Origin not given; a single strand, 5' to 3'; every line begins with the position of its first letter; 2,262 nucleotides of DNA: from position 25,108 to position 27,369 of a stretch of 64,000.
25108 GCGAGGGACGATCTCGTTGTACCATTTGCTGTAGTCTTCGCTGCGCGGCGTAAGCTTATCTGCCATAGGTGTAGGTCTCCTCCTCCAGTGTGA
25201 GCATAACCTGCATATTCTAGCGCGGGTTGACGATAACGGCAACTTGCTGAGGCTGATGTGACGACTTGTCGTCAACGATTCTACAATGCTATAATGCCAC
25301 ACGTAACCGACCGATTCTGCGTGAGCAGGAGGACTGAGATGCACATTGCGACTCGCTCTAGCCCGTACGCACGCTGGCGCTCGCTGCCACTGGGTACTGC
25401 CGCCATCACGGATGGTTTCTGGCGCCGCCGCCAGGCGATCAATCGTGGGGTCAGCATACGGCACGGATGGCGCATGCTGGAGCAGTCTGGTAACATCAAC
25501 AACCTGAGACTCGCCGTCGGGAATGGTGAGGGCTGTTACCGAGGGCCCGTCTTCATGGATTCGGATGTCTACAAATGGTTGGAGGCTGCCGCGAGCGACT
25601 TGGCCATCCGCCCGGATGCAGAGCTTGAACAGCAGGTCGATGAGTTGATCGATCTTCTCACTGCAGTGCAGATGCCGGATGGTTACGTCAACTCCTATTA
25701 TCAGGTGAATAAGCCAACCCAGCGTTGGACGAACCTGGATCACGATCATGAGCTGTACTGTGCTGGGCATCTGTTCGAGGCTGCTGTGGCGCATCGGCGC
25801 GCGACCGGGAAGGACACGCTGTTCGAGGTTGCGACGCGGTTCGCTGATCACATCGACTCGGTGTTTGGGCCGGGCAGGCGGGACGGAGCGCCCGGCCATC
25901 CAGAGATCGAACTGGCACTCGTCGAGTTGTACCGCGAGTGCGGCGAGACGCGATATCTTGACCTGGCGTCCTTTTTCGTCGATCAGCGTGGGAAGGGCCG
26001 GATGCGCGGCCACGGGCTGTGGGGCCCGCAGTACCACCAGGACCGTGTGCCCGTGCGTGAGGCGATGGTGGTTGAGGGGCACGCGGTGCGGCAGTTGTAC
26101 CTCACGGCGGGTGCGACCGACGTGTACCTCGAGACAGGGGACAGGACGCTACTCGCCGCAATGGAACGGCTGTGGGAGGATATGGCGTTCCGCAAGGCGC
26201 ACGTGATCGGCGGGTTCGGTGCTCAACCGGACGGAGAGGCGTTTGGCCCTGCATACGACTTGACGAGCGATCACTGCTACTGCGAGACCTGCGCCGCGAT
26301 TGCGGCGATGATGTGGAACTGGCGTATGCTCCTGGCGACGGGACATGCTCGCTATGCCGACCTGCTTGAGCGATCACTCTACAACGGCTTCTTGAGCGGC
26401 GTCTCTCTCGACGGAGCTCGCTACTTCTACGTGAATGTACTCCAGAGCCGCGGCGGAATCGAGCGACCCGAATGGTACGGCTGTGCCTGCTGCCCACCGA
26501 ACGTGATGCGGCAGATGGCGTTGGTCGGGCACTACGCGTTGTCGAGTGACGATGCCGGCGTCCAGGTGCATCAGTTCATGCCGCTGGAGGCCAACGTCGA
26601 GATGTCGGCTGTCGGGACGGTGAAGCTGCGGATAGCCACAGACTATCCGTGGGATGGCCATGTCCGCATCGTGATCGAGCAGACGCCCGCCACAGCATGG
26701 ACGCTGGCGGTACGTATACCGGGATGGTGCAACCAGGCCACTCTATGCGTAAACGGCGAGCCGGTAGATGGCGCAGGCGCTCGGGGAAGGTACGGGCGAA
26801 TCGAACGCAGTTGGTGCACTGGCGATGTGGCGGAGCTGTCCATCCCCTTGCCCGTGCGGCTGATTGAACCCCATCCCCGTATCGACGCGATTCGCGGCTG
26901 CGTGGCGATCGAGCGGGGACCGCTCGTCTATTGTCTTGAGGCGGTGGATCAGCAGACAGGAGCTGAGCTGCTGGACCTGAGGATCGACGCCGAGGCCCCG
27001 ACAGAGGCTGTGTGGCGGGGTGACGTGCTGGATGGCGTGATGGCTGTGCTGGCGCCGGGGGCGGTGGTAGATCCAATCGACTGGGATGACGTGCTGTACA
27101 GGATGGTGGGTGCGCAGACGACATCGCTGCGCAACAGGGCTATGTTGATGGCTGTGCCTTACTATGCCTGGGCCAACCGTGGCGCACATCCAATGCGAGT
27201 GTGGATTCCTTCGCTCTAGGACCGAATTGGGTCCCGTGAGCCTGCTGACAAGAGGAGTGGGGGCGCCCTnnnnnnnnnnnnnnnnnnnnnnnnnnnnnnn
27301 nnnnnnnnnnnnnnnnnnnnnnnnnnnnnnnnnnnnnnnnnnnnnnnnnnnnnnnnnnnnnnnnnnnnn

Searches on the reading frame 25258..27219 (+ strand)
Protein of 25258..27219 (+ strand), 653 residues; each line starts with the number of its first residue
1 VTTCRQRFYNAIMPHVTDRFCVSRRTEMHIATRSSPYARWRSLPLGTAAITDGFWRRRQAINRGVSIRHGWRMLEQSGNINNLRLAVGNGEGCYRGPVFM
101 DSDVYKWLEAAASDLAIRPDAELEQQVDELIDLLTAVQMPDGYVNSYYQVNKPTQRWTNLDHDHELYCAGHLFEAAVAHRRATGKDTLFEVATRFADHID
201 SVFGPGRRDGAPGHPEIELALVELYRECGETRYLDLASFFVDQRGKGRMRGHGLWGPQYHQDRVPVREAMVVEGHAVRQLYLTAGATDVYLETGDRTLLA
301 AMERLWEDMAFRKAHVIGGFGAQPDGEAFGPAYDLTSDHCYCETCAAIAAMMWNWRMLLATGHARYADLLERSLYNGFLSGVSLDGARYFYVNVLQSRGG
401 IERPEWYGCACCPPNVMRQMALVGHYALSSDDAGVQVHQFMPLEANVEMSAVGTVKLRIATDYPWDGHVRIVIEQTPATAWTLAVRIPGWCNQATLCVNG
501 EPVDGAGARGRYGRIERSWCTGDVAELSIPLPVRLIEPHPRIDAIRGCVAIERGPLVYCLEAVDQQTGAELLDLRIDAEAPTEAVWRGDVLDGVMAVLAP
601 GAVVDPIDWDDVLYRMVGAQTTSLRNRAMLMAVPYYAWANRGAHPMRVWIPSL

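Call 7: search_protein_families(library=pfam, proteins=[window:25258-27219:+], max_evalue=0.01)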
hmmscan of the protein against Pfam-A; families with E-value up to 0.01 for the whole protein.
window:25258-27219:+ (653 aa): 3 families
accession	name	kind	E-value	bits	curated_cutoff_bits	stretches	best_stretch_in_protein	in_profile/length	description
PF07944.18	Beta-AFase-like_GH127_cat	-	1.3e-104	350.6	24.9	1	50-423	4-374/376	Beta-L-arabinofuranosidase, GH127 catalytic domain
PF20737.2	Glyco_hydro127C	-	1.1e-24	86.4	23.7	1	533-651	1-71/71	Glycoside hydrolase family 127 C-terminal domain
PF20736.2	Glyco_hydro127M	-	2.4e-21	76.1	24.2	1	435-531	2-95/95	Beta-L-arabinofuranosidase, GH127 middle domain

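Call 26: search_solved_structures(query=window:25258-27216:+, max_evalue=0.00001, show_alignments=1)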
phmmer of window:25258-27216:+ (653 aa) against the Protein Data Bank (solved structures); distinct sequences matched with E-value up to 0.00001: 7.
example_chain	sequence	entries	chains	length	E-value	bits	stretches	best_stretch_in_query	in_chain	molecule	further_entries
4qjy_A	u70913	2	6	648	1.4e-149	503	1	50-650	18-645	GH127 beta-L-arabinofuranosidase | GH127 beta-L-arabinofuranoside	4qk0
5mqo_A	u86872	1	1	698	1.1e-115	391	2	164-651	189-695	Non-reducing end beta-L-arabinofuranosidase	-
6ex6_B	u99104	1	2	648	2.2e-112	380.1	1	43-651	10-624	Six-hairpin glycosidase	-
3wre_A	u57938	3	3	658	6.1e-112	378.6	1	77-649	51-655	Non-reducing end beta-L-arabinofuranosidase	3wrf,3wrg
3wkw_A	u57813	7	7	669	6.3e-112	378.6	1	77-649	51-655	Non-reducing end beta-L-arabinofuranosidase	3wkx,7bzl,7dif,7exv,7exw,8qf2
7exu_A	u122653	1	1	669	1.5e-111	377.3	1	77-649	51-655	Non-reducing end beta-L-arabinofuranosidase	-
5opj_A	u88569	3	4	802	1e-07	34.2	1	364-538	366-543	Rhamnogalacturonan lyase | Acetyl-CoA carboxylase, biotin carboxylase | Glycosyl hydrolase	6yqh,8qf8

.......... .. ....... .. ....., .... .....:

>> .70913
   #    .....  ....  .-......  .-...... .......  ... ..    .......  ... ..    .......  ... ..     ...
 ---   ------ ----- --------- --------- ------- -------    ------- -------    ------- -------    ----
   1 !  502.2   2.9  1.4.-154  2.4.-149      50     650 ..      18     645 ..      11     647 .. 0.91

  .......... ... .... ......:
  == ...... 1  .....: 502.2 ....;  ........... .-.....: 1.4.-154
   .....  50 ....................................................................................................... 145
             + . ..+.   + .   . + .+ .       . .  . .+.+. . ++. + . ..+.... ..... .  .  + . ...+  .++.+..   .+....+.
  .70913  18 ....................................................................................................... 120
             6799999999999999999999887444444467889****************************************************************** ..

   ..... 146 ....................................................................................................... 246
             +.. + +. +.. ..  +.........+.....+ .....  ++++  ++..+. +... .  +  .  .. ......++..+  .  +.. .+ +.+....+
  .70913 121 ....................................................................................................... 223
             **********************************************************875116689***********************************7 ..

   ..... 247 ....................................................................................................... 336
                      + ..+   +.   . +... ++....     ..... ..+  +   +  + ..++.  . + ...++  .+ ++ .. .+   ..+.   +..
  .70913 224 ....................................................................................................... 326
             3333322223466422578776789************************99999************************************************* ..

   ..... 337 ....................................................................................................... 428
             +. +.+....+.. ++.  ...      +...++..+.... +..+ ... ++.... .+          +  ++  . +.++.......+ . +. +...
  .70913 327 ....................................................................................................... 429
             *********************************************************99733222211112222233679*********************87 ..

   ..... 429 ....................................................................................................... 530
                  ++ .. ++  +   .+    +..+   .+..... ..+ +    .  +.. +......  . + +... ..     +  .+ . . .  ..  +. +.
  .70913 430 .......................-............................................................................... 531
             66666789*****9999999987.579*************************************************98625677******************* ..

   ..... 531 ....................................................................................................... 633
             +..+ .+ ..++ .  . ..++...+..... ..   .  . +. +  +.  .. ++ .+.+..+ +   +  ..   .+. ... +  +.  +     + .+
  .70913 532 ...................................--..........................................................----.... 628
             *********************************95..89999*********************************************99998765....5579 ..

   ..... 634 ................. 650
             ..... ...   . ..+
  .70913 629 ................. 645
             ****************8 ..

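Call 27: search_protein_families(library=ncbifam, proteins=[window:25258-27216:+], max_evalue=0.00001)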
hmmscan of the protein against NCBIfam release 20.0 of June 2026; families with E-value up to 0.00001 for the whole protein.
window:25258-27216:+ (653 aa): 1 family
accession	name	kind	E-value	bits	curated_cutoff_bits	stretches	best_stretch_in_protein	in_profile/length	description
NF049879.1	AcerHdlse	equivalog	6.6e-148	494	950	1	30-651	8-656/657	aceric acid hydrolase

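Call 31: find_related_loci(query=window:25258-27216:+, collection=metagenome_contigs, flank=6000)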
Query window:25258-27216:+ (653 aa) in metagenome_contigs; peptide patterns used: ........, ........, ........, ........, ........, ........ (x = any residue, [..] = any of these).
296 stretches matched a pattern; 258 encode a relative of the query (tblastn E <= 1e-3); the best 80 are kept; 80 distinct loci.
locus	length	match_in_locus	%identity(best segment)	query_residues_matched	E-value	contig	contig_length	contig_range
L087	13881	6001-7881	67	24-651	0e+0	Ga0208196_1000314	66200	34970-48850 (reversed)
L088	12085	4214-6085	66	28-653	0e+0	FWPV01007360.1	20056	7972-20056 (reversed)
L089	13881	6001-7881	65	22-651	0e+0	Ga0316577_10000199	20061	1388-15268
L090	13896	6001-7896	65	18-651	0e+0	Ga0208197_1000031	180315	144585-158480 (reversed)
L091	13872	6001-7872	66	28-652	0e+0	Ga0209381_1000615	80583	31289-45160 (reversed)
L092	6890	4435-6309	64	24-651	0e+0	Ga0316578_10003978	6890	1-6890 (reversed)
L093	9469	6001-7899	65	24-652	0e+0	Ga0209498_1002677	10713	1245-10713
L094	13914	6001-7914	64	20-652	0e+0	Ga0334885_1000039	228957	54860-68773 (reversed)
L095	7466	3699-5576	66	26-652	0e+0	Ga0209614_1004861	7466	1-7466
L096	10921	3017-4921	63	23-651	0e+0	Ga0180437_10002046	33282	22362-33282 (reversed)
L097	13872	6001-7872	65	27-651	0e+0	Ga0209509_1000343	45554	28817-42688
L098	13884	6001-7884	65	24-652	0e+0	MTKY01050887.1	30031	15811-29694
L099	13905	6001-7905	63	23-651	0e+0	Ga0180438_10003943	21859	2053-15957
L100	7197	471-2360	65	22-652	0e+0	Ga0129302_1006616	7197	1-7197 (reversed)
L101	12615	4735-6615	64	25-652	0e+0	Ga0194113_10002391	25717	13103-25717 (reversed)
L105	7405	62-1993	57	12-653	0e+0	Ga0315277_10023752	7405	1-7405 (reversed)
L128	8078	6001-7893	53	30-653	0e+0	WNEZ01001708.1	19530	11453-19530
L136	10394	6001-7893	54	25-651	0e+0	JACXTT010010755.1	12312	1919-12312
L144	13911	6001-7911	53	20-651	0e+0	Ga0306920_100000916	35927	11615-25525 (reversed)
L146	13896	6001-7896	54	25-651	0e+0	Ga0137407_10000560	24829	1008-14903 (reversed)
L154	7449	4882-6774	54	22-651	0e+0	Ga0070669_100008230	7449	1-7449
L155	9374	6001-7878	54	30-651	0e+0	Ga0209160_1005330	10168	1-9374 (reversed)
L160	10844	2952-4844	53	25-651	0e+0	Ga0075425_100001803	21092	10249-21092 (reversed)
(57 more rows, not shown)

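Call 36: search_protein_families(library=pfam, proteins=[L094:225-1124:-, L094:1414-2310:+, L094:3356-5815:+, L094:5977-7920:+, L094:7931-8731:+, L094:8802-9398:-, L094:9756-10655:-, L094:10663-11226:-, L094:11244-11849:-, L094:12014-12793:+], max_evalue=0.001)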
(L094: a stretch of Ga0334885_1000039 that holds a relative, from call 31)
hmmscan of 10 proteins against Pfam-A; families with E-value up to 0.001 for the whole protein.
L094:225-1124:- (299 aa): 0 families

L094:1414-2310:+ (298 aa): 0 families

L094:3356-5815:+ (819 aa): 2 families
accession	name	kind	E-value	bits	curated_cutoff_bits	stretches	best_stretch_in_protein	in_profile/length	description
PF02901.20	PFL-like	-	8.2e-227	755.3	24.3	2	11-580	2-571/647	Pyruvate formate lyase-like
PF01228.26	Gly_radical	-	2.1e-37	128.3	22.2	1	698-800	2-106/106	Glycine radical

L094:5977-7920:+ (647 aa): 3 families
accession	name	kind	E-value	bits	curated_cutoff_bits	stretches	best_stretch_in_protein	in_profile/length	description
PF07944.18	Beta-AFase-like_GH127_cat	-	1.1e-104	350.8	24.9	1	36-420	1-375/376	Beta-L-arabinofuranosidase, GH127 catalytic domain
PF20736.2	Glyco_hydro127M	-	2.5e-23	82.4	24.2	1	431-526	2-95/95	Beta-L-arabinofuranosidase, GH127 middle domain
PF20737.2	Glyco_hydro127C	-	5.1e-23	81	23.7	1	528-645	1-71/71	Glycoside hydrolase family 127 C-terminal domain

L094:7931-8731:+ (266 aa): 1 family
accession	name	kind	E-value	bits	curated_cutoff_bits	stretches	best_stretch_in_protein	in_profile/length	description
PF04951.18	Peptidase_M55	-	1.2e-91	307.3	25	1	1-262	1-263/264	D-aminopeptidase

L094:8802-9398:- (198 aa): 3 families
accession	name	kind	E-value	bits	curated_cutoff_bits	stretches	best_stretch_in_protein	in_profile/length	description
PF13671.12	AAA_33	-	2e-13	51.3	27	1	16-138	1-123/143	AAA domain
PF13238.12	AAA_18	-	1.4e-09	38.9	29.4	1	17-137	1-115/128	AAA domain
PF01583.26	APS_kinase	-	0.0003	21.3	21.1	1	14-129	2-117/152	Adenylylsulphate kinase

L094:9756-10655:- (299 aa): 2 families
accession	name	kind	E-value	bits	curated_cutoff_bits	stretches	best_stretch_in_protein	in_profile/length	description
PF12850.12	Metallophos_2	-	1.2e-20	74.5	27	1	5-214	1-152/154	Calcineurin-like phosphoesterase superfamily domain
PF00149.33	Metallophos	-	6.6e-13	50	21.5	1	5-179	1-190/191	Calcineurin-like phosphoesterase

L094:10663-11226:- (187 aa): 3 families
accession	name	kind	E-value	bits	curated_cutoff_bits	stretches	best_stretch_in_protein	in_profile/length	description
PF03358.20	FMN_red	-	4.5e-10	39.7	24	1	50-127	65-141/152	NADPH-dependent FMN reductase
PF00258.30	Flavodoxin_1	-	2.8e-09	37.7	25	1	12-83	1-74/143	Flavodoxin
PF12724.12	Flavodoxin_5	-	9.7e-05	23.2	27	1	11-79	1-67/145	Flavodoxin domain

L094:11244-11849:- (201 aa): 0 families

L094:12014-12793:+ (259 aa): 4 families
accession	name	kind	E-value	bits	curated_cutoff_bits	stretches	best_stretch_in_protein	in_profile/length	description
PF00005.33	ABC_tran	-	2.9e-36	125.5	25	1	50-199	1-136/137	ABC transporter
PF02463.25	SMC_N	-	1.8e-08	34.5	40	1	149-244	120-212/220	RecF/RecN/SMC N terminal domain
PF13304.12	AAA_21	-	0.00039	21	27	0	171-233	237-302/304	AAA domain, putative AbiEii toxin, Type IV TA system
PF13671.12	AAA_33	-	0.0006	20.6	27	0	65-77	4-16/143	AAA domain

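Call 37: search_protein_families(library=pfam, proteins=[L091:336-980:-, L091:1427-2509:+, L091:2662-3045:+, L091:3451-5901:+, L091:6001-7884:+, L091:8219-9022:+, L091:9080-9661:-, L091:9683-11008:-, L091:11211-12563:-, L091:12563-13216:-], max_evalue=0.001)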
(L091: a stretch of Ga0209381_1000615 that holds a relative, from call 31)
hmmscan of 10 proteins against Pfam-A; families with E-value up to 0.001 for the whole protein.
L091:336-980:- (214 aa): 0 families

L091:1427-2509:+ (360 aa): 0 families

L091:2662-3045:+ (127 aa): 0 families

L091:3451-5901:+ (816 aa): 2 families
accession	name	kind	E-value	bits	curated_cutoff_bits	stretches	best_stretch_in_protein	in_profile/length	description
PF02901.20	PFL-like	-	2.5e-227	757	24.3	2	6-572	2-568/647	Pyruvate formate lyase-like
PF01228.26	Gly_radical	-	2.3e-37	128.2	22.2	1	695-797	2-106/106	Glycine radical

L091:6001-7884:+ (627 aa): 3 families
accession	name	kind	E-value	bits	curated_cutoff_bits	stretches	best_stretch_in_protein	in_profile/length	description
PF07944.18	Beta-AFase-like_GH127_cat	-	8.1e-110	367.8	24.9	1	20-398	1-375/376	Beta-L-arabinofuranosidase, GH127 catalytic domain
PF20736.2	Glyco_hydro127M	-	3.1e-23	82.1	24.2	1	409-504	2-95/95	Beta-L-arabinofuranosidase, GH127 middle domain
PF20737.2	Glyco_hydro127C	-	1.3e-22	79.7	23.7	1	506-623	1-71/71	Glycoside hydrolase family 127 C-terminal domain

L091:8219-9022:+ (267 aa): 1 family
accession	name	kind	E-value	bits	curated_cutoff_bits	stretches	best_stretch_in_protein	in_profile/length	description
PF04951.18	Peptidase_M55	-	6e-91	305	25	1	1-262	1-263/264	D-aminopeptidase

L091:9080-9661:- (193 aa): 4 families
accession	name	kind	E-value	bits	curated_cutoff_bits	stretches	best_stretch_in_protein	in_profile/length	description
PF03358.20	FMN_red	-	2.8e-12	46.9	24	1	56-133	65-141/152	NADPH-dependent FMN reductase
PF00258.30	Flavodoxin_1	-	9.3e-11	42.5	25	1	18-89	1-74/143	Flavodoxin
PF12724.12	Flavodoxin_5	-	1.8e-06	28.7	27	1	17-85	1-67/145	Flavodoxin domain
PF02525.22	Flavodoxin_2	-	0.00027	21.1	27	1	51-96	68-112/198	Flavodoxin-like fold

L091:9683-11008:- (441 aa): 3 families
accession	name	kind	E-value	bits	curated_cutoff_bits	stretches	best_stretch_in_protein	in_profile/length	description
PF11975.13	Glyco_hydro_4C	-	5e-56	190.4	24.1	1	193-409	1-211/211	Family 4 glycosyl hydrolase C-terminal domain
PF02056.22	Glyco_hydro_4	-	1.7e-55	187.9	23.2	1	3-181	1-180/183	Family 4 glycosyl hydrolase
PF00056.29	Ldh_1_N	-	0.00029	21.3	27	0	123-160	95-132/141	lactate/malate dehydrogenase, NAD binding domain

L091:11211-12563:- (450 aa): 3 families
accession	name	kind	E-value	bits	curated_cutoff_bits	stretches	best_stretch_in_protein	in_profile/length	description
PF01595.25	CNNM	-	6.9e-53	179.4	28.4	1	9-201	1-181/181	Cyclin M transmembrane N-terminal domain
PF03471.22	CorC_HlyC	-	7e-23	80.9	27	1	351-430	2-79/81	Transporter associated domain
PF00571.33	CBS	-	5.5e-13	49.5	24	1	285-335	6-56/57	CBS domain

L091:12563-13216:- (217 aa): 2 families
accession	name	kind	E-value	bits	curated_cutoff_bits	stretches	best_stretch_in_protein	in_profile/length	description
PF00583.31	Acetyltransf_1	-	3.9e-09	37.2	20.7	1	133-183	68-116/116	Acetyltransferase (GNAT) family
PF13508.13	Acetyltransf_7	-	1.5e-06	28.9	27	1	132-184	36-83/84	Acetyltransferase (GNAT) domain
